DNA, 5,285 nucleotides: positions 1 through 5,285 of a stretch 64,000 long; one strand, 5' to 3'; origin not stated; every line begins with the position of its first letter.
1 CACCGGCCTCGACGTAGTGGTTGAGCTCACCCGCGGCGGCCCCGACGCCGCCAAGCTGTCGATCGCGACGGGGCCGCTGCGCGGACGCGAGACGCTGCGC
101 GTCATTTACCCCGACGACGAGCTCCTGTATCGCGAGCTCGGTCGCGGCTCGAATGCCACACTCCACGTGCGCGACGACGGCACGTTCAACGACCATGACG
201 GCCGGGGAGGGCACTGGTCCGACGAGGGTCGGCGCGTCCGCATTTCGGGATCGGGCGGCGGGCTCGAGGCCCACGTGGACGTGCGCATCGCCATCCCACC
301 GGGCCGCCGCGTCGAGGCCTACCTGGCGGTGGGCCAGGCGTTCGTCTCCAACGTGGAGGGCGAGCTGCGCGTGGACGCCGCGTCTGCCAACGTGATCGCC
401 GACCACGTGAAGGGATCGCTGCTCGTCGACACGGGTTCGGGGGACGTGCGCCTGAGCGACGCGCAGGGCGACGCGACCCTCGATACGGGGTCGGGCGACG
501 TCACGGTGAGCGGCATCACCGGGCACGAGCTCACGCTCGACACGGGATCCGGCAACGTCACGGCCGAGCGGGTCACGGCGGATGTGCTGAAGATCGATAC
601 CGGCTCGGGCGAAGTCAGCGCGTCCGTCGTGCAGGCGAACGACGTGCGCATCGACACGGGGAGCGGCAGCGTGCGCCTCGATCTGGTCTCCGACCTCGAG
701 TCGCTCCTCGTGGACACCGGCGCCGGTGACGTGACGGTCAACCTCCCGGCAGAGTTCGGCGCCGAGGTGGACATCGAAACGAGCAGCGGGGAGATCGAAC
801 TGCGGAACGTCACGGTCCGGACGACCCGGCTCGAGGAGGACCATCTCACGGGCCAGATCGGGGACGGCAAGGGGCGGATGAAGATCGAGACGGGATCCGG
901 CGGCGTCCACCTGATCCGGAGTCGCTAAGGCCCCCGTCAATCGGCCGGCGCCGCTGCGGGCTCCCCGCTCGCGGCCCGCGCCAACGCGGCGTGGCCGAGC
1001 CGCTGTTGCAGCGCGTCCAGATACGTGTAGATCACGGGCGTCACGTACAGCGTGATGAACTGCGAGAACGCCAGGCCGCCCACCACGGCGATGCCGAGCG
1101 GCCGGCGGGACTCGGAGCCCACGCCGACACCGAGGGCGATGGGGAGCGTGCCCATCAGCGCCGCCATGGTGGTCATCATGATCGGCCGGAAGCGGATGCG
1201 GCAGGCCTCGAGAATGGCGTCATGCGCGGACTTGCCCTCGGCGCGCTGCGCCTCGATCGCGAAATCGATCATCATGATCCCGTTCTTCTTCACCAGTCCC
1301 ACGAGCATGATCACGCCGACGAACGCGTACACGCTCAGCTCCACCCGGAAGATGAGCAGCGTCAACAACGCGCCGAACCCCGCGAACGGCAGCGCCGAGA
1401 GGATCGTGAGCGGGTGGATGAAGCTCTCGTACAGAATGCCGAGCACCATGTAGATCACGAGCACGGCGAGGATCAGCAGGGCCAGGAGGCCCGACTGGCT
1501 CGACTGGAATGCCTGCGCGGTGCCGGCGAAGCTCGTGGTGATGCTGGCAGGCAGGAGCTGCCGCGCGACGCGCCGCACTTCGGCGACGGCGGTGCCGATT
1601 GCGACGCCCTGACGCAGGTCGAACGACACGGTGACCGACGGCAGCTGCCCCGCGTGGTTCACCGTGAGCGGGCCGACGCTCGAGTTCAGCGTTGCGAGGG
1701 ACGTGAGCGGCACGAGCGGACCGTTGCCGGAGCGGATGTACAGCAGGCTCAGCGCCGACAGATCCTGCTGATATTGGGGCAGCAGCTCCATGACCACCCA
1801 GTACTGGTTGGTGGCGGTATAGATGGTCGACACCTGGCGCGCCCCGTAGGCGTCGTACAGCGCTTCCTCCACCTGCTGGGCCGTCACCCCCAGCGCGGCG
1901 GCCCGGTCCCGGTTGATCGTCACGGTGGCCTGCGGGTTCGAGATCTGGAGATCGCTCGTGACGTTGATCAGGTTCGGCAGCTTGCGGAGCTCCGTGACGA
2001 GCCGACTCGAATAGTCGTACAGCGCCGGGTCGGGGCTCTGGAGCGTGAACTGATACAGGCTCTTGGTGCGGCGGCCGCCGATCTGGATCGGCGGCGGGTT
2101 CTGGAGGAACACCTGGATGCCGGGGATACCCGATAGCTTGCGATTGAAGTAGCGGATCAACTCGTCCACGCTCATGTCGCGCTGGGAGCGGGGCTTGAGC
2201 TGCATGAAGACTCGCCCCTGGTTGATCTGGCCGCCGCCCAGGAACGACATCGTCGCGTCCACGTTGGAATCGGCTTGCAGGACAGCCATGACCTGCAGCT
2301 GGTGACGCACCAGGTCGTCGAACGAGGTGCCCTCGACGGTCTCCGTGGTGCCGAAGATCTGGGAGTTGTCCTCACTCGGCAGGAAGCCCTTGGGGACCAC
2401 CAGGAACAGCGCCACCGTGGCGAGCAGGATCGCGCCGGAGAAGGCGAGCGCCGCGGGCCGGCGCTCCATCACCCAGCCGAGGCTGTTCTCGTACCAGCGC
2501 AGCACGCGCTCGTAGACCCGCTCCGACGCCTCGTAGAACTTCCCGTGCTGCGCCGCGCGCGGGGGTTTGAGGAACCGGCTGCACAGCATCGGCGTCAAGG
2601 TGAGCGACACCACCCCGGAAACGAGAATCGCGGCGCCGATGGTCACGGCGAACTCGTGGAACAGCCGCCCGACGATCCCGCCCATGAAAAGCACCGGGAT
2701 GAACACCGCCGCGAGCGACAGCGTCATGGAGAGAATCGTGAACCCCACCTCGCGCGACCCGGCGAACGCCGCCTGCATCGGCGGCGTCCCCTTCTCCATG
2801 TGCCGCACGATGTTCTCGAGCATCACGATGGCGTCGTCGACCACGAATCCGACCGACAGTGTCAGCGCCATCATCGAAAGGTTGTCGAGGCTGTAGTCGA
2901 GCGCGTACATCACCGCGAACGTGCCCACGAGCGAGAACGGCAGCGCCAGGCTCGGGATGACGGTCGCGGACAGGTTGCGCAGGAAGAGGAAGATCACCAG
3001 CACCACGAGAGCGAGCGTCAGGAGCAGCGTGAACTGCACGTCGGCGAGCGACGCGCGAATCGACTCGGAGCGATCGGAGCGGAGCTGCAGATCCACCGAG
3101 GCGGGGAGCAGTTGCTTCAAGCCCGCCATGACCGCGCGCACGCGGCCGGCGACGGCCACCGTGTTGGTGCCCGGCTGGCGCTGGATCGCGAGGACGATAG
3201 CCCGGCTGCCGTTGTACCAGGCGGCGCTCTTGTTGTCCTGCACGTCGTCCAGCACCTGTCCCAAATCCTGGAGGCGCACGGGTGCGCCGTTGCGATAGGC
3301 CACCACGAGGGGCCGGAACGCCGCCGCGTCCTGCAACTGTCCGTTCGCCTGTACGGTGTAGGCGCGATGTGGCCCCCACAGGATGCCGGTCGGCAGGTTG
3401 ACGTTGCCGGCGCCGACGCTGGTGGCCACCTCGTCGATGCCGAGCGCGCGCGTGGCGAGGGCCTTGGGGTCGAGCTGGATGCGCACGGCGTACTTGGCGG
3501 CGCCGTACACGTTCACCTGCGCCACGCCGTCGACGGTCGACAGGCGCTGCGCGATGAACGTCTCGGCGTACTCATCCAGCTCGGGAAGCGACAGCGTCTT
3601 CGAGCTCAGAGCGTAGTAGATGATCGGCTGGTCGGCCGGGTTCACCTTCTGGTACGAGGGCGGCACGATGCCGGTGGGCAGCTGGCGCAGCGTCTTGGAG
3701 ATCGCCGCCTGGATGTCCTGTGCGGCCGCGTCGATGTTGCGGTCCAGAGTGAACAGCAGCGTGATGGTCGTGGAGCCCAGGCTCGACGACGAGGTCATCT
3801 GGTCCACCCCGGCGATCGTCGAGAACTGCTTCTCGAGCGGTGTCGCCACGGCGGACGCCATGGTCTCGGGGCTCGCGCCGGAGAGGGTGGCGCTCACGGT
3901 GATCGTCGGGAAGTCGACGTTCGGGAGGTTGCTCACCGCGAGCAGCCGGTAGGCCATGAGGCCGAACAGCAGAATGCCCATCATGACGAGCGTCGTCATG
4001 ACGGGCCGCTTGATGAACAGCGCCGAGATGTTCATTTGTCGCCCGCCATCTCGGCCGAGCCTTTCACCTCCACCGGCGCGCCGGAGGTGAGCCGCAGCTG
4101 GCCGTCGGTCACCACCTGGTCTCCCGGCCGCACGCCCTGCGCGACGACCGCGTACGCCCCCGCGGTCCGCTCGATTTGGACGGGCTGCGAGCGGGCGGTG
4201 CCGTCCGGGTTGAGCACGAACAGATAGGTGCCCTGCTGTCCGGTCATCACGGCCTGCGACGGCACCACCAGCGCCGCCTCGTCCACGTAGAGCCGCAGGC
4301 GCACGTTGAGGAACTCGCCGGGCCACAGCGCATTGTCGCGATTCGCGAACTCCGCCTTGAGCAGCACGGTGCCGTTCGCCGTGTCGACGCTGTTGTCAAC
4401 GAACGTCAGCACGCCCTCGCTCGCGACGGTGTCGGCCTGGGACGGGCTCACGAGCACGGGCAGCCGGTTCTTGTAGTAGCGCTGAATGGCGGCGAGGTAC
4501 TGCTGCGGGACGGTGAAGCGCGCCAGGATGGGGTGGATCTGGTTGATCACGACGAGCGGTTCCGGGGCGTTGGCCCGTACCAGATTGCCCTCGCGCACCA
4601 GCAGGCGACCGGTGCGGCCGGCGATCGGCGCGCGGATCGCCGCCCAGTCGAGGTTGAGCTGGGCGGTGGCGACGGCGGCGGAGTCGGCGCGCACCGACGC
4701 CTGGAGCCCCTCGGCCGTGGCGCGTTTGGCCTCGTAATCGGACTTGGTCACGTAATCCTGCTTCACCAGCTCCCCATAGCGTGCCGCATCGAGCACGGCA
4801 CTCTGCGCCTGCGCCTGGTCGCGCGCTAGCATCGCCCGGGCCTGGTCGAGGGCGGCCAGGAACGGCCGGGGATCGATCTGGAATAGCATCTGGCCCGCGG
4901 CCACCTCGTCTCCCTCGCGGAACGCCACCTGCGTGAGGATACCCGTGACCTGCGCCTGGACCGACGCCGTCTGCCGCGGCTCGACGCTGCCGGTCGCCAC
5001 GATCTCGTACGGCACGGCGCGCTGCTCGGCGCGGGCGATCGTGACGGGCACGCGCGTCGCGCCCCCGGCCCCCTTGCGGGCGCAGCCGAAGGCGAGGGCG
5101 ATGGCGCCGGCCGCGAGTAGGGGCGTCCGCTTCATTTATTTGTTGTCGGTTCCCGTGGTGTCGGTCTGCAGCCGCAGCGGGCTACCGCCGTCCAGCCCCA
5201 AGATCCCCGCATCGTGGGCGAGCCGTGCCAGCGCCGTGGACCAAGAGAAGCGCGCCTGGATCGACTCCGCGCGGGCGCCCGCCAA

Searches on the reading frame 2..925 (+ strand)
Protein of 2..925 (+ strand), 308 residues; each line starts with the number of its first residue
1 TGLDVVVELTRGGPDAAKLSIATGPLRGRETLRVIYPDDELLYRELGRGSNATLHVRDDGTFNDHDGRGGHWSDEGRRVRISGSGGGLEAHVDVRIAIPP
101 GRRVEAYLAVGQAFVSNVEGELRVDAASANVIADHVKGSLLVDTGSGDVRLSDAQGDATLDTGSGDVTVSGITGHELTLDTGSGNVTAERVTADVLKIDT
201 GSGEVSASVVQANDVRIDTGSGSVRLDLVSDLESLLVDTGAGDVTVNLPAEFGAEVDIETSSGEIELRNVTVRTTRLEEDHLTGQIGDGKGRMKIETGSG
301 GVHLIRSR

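Call 53: search_protein_families(library=pfam, proteins=[window:2-925:+], max_evalue=0.00001)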
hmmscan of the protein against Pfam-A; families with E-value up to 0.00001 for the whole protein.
window:2-925:+ (308 aa): 1 family
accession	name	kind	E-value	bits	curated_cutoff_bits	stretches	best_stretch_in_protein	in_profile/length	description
PF13349.12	DUF4097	-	9.9e-23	81.2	22.9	1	137-303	77-245/247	Toastrack DUF4097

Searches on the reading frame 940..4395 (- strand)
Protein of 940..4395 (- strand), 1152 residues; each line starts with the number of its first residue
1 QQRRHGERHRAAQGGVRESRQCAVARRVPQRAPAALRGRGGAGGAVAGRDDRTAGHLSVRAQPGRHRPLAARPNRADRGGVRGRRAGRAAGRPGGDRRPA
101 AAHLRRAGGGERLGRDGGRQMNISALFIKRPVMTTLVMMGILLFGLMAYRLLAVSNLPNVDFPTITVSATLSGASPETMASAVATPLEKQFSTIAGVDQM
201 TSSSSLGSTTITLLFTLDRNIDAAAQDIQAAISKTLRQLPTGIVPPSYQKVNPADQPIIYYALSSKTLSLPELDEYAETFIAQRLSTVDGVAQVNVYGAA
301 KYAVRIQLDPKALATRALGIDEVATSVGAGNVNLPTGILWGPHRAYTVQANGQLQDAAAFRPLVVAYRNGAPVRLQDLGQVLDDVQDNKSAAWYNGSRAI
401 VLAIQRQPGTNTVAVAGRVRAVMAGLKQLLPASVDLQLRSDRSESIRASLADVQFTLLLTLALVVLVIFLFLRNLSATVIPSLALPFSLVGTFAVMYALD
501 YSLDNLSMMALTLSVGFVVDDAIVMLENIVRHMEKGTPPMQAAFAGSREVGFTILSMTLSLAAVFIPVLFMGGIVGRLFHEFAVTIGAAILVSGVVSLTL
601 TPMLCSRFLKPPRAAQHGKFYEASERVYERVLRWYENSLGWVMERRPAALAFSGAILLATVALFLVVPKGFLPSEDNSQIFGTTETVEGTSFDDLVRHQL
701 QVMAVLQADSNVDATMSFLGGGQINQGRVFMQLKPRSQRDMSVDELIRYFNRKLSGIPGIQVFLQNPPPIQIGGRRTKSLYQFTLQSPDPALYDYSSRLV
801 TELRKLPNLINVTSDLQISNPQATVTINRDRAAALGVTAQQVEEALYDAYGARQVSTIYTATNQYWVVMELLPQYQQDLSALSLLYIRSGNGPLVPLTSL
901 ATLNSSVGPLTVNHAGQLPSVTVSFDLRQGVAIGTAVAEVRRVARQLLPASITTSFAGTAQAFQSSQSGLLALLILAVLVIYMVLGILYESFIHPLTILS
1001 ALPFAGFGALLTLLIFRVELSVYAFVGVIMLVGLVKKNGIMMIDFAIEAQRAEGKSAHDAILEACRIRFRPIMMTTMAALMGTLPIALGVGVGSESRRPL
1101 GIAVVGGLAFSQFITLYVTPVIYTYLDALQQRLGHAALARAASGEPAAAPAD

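Call 53: search_protein_families(library=pfam, proteins=[window:940-4395:-], max_evalue=0.00001)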
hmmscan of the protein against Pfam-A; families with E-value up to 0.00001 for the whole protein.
window:940-4395:- (1152 aa): 2 families
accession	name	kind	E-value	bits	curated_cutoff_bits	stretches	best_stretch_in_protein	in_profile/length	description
PF00873.25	ACR_tran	-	0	1035.1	28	1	123-1126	1-1020/1021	AcrB/AcrD/AcrF family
PF03176.21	MMPL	-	5.5e-07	29.3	20.5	1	399-648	87-331/333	MMPL family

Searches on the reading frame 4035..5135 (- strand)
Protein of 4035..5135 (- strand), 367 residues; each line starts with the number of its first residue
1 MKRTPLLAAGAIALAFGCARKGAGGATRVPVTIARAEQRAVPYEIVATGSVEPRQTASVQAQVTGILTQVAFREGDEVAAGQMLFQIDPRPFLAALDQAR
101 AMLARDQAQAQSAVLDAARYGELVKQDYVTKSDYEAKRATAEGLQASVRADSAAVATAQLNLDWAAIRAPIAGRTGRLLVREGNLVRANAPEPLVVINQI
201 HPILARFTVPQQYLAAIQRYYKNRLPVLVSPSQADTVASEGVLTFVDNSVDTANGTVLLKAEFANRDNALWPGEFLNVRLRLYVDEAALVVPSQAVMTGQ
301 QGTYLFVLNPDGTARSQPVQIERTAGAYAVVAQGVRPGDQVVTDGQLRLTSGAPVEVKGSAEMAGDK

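Call 53: search_protein_families(library=pfam, proteins=[window:4035-5135:-], max_evalue=0.00001)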
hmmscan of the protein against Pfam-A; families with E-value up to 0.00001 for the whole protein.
window:4035-5135:- (367 aa): 3 families
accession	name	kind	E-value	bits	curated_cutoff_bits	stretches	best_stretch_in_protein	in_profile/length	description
PF16576.10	HlyD_D23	-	1.5e-13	50.9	30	1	46-275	7-213/214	Barrel-sandwich domain of CusB or HlyD membrane-fusion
PF13437.12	HlyD_3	-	2.2e-09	38.4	22.2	1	167-268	2-101/106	HlyD family secretion protein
PF13533.13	Biotin_lipoyl_2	-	9.1e-07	29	29.8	0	58-88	2-32/32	Biotin-lipoyl like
